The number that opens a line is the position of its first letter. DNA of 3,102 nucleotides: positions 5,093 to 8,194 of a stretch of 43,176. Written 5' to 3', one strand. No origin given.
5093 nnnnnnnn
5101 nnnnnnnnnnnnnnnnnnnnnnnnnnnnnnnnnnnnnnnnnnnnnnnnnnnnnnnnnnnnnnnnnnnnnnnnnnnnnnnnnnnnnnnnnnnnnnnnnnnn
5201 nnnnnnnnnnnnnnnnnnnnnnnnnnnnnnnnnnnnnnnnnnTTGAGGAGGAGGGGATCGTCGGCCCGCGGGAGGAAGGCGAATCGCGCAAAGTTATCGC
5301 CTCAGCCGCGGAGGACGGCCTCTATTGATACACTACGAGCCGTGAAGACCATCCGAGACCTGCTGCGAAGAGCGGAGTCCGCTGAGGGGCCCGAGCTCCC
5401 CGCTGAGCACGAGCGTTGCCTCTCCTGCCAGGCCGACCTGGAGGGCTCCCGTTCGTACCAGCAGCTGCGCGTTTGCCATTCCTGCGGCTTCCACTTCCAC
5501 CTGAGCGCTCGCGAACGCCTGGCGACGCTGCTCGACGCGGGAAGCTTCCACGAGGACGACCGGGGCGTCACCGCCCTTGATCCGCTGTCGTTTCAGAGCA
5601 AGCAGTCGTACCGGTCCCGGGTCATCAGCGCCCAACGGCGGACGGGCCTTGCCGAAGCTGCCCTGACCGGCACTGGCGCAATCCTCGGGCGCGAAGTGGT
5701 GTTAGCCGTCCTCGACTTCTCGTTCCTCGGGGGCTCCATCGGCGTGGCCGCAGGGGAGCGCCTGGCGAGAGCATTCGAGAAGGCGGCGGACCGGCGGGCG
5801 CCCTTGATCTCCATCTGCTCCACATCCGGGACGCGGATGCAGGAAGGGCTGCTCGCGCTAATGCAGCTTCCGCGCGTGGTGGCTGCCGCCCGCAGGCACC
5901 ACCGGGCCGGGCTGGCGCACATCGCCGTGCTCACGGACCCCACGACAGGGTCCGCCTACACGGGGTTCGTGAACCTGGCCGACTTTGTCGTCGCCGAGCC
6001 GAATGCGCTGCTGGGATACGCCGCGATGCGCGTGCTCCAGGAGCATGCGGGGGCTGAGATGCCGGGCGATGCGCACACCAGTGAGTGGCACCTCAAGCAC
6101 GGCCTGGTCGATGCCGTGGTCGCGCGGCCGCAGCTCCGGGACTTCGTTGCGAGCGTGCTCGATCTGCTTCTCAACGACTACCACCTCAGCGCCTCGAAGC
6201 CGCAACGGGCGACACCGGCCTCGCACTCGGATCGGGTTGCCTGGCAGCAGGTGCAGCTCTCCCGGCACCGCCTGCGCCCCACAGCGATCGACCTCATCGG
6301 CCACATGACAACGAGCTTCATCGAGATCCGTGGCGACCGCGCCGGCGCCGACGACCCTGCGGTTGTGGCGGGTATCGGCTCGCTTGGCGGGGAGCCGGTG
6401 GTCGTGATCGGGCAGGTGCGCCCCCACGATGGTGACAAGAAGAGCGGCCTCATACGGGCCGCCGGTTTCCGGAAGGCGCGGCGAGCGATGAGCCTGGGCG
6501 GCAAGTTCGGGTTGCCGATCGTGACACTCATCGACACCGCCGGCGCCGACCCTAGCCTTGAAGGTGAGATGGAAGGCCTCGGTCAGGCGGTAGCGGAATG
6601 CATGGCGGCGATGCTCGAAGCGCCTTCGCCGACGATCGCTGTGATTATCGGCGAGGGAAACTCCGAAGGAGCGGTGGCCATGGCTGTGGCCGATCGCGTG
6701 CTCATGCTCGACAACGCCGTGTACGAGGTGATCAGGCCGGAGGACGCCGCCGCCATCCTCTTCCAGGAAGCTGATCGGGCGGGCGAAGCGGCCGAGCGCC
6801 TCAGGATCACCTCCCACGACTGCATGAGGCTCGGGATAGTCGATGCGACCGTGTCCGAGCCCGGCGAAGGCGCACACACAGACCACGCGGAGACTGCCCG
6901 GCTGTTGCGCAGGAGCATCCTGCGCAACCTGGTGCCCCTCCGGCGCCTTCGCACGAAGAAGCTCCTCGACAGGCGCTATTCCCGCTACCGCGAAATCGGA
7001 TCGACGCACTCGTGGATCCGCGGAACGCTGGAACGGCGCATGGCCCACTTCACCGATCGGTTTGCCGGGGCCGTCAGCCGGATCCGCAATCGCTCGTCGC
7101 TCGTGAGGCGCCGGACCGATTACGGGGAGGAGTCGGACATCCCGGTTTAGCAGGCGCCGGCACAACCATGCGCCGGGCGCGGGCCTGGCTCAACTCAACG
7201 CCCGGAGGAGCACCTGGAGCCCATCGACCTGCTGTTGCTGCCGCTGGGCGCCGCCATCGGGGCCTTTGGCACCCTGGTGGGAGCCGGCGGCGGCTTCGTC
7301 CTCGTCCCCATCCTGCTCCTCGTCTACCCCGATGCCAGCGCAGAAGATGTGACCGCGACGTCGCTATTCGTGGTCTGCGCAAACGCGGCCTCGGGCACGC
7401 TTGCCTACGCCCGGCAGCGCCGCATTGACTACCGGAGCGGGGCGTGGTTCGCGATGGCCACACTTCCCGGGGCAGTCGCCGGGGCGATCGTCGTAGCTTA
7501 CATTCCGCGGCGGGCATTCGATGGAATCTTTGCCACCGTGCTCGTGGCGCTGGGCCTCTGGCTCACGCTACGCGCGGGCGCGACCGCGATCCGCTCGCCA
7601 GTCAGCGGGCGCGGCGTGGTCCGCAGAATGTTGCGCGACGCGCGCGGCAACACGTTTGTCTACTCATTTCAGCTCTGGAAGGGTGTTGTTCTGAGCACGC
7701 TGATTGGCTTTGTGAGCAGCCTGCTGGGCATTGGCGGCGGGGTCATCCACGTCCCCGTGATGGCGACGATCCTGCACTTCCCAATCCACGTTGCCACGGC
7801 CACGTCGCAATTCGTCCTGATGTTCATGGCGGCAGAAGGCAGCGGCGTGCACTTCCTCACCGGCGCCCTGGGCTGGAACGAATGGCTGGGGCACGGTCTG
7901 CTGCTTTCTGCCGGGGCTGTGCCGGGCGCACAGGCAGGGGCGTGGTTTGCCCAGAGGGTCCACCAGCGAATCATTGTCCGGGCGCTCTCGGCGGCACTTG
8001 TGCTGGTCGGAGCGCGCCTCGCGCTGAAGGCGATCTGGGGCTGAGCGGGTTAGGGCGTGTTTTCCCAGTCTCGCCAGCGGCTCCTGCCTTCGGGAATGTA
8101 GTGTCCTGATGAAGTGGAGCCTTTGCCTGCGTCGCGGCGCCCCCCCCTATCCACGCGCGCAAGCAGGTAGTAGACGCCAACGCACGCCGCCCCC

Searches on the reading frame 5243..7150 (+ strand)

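Call 41: search_protein_families(library=pfam, proteins=[window:5243-7150:+], max_evalue=0.00001)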
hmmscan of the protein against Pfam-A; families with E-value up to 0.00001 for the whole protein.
window:5243-7150:+ (635 aa): 2 families
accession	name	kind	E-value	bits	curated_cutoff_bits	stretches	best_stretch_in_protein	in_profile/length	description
PF03255.19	ACCA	-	1.7e-83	280.8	23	1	329-586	49-310/310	Acetyl co-enzyme A carboxylase carboxyltransferase-like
PF01039.27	Carboxyl_trans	-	4.2e-39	135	22.3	1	89-516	10-426/493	Carboxyl transferase domain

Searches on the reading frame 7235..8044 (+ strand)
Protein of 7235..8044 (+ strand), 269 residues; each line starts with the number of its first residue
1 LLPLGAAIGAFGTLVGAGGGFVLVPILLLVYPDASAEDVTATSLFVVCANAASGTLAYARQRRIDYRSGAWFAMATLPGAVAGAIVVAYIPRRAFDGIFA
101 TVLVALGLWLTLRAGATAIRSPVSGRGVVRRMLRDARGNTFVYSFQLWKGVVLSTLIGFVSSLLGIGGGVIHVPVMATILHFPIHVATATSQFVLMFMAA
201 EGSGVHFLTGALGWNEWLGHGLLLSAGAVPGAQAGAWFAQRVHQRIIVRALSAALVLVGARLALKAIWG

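Call 41: search_protein_families(library=pfam, proteins=[window:7235-8044:+], max_evalue=0.00001)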
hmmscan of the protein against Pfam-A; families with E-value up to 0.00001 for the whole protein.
window:7235-8044:+ (269 aa): 1 family
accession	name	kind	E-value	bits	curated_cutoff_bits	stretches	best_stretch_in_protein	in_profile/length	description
PF01925.25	TauE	-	1.6e-45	156.1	32.6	1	2-262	2-237/237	Sulfite exporter TauE/SafE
